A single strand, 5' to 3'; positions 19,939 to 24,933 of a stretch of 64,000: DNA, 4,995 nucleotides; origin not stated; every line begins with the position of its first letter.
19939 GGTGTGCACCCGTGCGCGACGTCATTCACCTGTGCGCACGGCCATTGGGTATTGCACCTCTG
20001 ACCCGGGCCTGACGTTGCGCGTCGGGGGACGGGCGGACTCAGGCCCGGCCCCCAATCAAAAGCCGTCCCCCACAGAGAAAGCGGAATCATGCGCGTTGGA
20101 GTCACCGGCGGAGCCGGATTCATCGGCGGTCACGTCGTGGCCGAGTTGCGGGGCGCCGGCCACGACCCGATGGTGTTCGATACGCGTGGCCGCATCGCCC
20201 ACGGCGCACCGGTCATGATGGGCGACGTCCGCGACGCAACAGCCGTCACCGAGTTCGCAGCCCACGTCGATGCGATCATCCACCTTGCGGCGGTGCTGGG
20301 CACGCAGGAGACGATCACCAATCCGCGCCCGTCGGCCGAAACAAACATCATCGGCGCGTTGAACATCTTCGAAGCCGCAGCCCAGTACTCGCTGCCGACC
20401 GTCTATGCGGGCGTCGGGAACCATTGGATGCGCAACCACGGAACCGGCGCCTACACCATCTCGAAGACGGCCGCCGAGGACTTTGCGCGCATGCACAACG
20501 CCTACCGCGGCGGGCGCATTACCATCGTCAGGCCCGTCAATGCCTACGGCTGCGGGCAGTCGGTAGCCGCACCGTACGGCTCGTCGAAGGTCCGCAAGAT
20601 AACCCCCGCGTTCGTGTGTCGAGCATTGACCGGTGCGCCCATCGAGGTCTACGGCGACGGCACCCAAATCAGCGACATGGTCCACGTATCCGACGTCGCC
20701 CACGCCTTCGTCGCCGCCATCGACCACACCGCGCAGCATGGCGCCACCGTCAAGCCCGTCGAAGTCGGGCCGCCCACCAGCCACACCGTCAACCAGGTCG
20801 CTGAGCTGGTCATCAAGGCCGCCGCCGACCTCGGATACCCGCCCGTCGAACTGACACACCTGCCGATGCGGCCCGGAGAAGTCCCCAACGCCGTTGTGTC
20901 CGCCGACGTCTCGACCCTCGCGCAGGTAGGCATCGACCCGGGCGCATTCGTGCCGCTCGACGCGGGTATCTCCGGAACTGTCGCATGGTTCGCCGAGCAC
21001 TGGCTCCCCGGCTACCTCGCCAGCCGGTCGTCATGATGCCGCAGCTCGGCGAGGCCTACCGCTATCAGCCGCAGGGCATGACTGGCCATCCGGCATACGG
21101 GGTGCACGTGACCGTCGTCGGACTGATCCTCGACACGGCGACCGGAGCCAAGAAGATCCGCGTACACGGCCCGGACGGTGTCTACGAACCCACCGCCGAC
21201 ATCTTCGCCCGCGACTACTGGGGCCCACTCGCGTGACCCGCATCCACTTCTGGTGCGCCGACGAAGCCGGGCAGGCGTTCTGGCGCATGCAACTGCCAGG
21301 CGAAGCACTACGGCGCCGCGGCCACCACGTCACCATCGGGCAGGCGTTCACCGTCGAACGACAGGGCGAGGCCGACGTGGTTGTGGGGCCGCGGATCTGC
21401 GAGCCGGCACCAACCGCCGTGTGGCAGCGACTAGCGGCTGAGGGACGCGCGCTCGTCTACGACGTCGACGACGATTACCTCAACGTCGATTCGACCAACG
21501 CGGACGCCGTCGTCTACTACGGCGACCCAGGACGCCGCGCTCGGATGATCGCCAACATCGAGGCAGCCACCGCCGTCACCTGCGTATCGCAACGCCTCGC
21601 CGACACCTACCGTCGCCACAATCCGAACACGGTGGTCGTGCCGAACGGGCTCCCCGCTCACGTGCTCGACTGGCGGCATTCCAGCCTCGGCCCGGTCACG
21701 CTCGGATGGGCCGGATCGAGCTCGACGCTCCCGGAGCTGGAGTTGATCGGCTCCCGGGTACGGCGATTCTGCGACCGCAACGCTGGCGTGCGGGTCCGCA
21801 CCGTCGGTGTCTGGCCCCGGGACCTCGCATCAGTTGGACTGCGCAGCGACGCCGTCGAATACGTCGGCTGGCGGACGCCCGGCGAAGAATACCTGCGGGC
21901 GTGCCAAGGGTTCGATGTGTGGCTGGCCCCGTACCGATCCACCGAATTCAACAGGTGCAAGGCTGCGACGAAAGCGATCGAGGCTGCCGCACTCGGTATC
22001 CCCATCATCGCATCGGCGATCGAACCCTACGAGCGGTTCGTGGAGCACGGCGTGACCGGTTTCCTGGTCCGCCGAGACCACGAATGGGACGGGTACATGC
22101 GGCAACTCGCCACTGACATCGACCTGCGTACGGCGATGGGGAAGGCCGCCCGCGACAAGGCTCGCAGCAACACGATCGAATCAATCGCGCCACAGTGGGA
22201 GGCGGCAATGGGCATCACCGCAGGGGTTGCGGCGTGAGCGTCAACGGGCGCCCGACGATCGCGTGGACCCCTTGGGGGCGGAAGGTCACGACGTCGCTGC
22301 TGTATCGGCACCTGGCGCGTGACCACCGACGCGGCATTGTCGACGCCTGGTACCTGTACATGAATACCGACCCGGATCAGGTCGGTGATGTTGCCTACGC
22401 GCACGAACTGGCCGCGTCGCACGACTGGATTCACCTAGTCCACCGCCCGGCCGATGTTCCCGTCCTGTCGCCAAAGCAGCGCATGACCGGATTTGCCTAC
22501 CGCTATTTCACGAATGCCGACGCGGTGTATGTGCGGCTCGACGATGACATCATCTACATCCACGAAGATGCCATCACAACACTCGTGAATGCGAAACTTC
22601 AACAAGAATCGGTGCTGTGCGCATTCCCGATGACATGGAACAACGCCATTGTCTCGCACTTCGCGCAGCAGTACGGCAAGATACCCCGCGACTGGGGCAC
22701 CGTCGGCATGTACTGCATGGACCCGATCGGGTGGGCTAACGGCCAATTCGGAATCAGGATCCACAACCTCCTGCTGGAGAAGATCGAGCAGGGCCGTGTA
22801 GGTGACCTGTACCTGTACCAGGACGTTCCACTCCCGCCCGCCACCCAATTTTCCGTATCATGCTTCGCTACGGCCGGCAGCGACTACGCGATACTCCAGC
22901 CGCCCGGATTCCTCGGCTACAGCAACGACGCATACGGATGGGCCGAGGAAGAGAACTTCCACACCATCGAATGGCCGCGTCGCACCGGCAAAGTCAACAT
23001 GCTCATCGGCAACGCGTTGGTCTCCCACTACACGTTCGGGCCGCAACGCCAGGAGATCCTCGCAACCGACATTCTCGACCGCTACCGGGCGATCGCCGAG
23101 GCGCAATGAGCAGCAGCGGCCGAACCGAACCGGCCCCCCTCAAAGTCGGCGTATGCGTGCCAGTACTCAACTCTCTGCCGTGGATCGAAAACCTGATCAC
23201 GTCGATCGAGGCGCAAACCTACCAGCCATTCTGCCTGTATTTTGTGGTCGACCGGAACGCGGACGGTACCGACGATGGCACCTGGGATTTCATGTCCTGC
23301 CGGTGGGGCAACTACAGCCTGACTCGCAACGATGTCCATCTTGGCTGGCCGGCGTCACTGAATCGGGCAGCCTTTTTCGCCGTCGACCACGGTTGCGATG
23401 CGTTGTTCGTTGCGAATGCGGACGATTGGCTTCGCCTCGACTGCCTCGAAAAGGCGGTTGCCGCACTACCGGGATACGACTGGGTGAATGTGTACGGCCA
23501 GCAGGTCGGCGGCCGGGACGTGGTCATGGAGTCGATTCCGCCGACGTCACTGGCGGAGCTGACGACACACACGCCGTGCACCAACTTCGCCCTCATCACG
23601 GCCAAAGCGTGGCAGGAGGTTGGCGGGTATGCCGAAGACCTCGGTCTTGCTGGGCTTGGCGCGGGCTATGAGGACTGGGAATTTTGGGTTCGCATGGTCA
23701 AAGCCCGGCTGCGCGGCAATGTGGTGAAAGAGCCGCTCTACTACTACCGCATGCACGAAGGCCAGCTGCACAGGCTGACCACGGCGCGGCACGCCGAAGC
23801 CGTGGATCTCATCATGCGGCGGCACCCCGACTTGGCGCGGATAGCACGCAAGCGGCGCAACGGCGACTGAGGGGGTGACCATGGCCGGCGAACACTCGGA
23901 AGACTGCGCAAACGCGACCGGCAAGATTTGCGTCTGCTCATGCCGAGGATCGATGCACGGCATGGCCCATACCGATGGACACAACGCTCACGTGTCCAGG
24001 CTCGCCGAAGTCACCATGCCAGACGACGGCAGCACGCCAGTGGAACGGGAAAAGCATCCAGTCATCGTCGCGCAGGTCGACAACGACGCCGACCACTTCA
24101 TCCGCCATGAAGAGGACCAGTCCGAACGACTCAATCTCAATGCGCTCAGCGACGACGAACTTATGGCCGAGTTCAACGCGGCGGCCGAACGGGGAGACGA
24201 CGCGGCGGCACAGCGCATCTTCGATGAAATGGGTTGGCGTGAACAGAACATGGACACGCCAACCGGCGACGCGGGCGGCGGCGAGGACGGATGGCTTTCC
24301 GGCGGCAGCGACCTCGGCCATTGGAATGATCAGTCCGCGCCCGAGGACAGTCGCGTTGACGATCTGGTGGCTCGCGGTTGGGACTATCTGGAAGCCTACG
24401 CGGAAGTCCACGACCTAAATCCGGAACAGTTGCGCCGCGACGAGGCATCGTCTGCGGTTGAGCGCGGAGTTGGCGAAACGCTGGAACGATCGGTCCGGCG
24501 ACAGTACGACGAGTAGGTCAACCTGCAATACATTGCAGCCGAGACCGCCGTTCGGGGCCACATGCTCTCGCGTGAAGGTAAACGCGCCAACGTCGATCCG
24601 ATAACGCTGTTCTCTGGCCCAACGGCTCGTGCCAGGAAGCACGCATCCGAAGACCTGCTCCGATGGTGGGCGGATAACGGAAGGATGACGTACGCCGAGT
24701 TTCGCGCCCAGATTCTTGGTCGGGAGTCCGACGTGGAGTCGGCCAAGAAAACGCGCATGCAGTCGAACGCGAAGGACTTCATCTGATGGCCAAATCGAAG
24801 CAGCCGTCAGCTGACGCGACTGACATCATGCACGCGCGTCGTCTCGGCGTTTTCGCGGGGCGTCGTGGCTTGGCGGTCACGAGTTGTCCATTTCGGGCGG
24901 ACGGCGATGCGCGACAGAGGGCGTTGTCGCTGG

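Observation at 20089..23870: Four-enzyme sugar cluster (epimerase and three glycosyltransferases) inside the head-assembly operon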

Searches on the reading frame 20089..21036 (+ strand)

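Call 3: search_protein_families(library=pfam, proteins=[window:20089-21036:+], max_evalue=0.01)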
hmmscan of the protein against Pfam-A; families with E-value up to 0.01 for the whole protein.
window:20089-21036:+ (315 aa): 7 families
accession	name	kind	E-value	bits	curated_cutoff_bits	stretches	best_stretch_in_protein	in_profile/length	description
PF01370.27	Epimerase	-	2.2e-36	125.9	20.9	1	5-216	3-230/240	NAD dependent epimerase/dehydratase family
PF16363.11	GDP_Man_Dehyd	-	2.1e-19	70.6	27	2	5-101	2-117/332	GDP-mannose 4,6 dehydratase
PF01073.25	3Beta_HSD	-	2e-10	40.6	22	1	5-212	2-230/280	3-beta hydroxysteroid dehydrogenase/isomerase family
PF07993.18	NAD_binding_4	-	6e-07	29.3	20.1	0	120-204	175-255/258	Male sterility protein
PF13460.12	NAD_binding_10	-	1.9e-06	28.3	27.2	1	7-150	1-144/184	NAD(P)H-binding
PF02719.21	Polysacc_synt_2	-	1.2e-05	25.1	20.2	1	41-154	57-173/293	Polysaccharide biosynthesis protein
PF04321.23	RmlD_sub_bind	-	0.00019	21.1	27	1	1-106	1-98/287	RmlD substrate binding domain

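Call 5: search_protein_families(library=phrogs, proteins=[window:20089-21036:+], max_evalue=0.001)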
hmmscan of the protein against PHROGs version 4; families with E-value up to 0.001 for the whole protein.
window:20089-21036:+ (315 aa): 1 family
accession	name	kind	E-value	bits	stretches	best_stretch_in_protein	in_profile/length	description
phrog_540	-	DNA, RNA and nucleotide metabolism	1e-51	177.2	1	1-303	293-596/715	nucleotide-sugar epimerase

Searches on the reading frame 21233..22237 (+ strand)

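Call 3: search_protein_families(library=pfam, proteins=[window:21233-22237:+], max_evalue=0.01)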
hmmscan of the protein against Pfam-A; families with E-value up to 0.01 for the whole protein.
window:21233-22237:+ (334 aa): 4 families
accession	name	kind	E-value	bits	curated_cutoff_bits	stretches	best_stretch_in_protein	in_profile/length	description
PF13692.12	Glyco_trans_1_4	-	4.1e-10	40.5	27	1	177-284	25-131/142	Glycosyl transferases group 1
PF13524.12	Glyco_trans_1_2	-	1.4e-08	35.2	25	1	181-312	10-131/144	Glycosyl transferase-like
PF00534.26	Glycos_transf_1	-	2.1e-08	34.4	26.4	1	245-308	106-171/172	Glycosyl transferases group 1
PF13439.12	Glyco_transf_4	-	0.00033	21.2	28.5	0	108-140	125-166/170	Glycosyltransferase Family 4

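Call 5: search_protein_families(library=phrogs, proteins=[window:21233-22237:+], max_evalue=0.001)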
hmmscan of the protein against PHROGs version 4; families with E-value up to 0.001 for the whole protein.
window:21233-22237:+ (334 aa): 1 family
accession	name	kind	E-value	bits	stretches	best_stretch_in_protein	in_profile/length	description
phrog_7162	-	moron, auxiliary metabolic gene and host takeover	8e-53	180.7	1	2-326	2-304/309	glycosyltransferase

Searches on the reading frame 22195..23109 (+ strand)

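Call 3: search_protein_families(library=pfam, proteins=[window:22195-23109:+], max_evalue=0.01)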
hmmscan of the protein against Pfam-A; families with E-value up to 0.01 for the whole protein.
window:22195-23109:+ (304 aa): 0 families

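Call 5: search_protein_families(library=phrogs, proteins=[window:22195-23109:+], max_evalue=0.001)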
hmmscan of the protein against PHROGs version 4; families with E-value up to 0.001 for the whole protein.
window:22195-23109:+ (304 aa): 1 family
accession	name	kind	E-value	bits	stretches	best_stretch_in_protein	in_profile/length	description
phrog_4447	-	moron, auxiliary metabolic gene and host takeover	4.2e-05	24.1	0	106-150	87-130/280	glycosyltransferase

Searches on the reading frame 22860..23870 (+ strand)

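Call 3: search_protein_families(library=pfam, proteins=[window:22860-23870:+], max_evalue=0.01)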
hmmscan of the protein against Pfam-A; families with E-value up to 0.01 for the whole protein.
window:22860-23870:+ (336 aa): 4 families
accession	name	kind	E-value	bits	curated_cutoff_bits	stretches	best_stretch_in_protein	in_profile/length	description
PF00535.33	Glycos_transf_2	-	9.6e-10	39.1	23.3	1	98-220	2-120/168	Glycosyl transferase family 2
PF10111.15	Glyco_tranf_2_2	-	3.9e-06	27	27.3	1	238-303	162-222/276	Glycosyltransferase like family 2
PF13641.12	Glyco_tranf_2_3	-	1.9e-05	25.3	27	1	96-293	3-208/230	Glycosyltransferase like family 2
PF02709.20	Glyco_transf_7C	-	0.00092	19.3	23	1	245-299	25-75/78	N-terminal domain of galactosyltransferase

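Call 5: search_protein_families(library=phrogs, proteins=[window:22860-23870:+], max_evalue=0.001)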
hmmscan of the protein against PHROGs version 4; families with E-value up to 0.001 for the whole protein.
window:22860-23870:+ (336 aa): 0 families

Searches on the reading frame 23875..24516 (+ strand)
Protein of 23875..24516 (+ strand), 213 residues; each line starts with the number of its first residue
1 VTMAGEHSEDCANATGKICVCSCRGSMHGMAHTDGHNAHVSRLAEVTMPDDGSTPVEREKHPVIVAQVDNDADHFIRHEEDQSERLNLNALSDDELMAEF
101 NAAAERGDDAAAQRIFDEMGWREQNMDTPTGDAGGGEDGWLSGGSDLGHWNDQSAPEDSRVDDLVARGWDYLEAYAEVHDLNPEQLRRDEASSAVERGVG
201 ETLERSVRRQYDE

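Call 3: search_protein_families(library=pfam, proteins=[window:23875-24516:+], max_evalue=0.01)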
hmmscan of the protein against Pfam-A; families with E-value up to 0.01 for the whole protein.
window:23875-24516:+ (213 aa): 0 families

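Call 5: search_protein_families(library=phrogs, proteins=[window:23875-24516:+], max_evalue=0.001)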
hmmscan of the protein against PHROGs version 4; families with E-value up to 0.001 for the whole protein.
window:23875-24516:+ (213 aa): 1 family
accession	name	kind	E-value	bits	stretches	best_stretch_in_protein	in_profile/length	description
phrog_1752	-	head and packaging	5.9e-06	26.3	1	83-191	620-721/828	head maturation protease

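Call 21: search_protein_families(library=pfam, proteins=[window:23881-24513:+], max_evalue=1)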
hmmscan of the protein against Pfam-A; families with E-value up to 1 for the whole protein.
window:23881-24513:+ (211 aa): 1 family
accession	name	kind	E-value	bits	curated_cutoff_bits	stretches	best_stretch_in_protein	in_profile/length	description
PF20716.2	ATPTG10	-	0.027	15.4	25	1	88-124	5-41/99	ATPTG10-like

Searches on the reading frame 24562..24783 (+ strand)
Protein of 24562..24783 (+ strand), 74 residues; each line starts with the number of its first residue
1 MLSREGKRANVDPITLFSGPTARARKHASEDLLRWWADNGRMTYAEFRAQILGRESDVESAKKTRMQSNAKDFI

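Call 21: search_protein_families(library=pfam, proteins=[window:24562-24783:+], max_evalue=1)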
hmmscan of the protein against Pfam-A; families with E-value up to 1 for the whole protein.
window:24562-24783:+ (74 aa): 1 family
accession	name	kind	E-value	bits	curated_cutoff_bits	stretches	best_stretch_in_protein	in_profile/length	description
PF10147.14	CR6_interact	-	0.066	13.3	29.5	1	2-61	54-113/200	Growth arrest and DNA-damage-inducible proteins-interacting protein 1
